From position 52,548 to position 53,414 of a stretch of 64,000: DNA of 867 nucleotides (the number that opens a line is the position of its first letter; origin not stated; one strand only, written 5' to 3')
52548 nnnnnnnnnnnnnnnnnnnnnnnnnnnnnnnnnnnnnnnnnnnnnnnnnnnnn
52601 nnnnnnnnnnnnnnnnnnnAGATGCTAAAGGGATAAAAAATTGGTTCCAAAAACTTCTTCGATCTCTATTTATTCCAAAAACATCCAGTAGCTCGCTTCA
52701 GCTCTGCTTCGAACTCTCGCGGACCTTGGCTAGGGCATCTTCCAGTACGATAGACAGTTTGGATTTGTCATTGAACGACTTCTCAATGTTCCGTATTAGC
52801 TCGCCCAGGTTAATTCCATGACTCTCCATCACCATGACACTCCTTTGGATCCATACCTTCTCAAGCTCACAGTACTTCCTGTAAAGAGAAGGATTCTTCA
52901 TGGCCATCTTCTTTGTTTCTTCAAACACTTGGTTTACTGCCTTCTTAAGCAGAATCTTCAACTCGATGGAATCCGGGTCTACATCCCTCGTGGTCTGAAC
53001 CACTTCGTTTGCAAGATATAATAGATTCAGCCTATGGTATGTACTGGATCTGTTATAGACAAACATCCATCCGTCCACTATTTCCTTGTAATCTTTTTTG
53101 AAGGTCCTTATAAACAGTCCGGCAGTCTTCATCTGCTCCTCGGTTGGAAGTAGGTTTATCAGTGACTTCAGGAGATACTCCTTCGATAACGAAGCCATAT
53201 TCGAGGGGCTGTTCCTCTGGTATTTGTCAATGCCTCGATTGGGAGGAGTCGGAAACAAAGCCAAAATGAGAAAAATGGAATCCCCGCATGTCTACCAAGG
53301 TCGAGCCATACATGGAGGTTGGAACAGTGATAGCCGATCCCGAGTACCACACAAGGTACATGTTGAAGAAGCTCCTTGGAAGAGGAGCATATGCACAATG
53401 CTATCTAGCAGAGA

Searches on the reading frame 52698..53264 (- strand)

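Call 45: search_protein_families(library=pfam, proteins=[window:52698-53264:-], max_evalue=0.001)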
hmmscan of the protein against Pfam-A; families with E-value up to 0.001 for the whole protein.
window:52698-53264:- (188 aa): 1 family
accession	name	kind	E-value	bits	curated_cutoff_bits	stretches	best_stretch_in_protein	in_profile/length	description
PF04818.19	CID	-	3e-16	60.2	23.9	1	31-144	3-112/120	CID domain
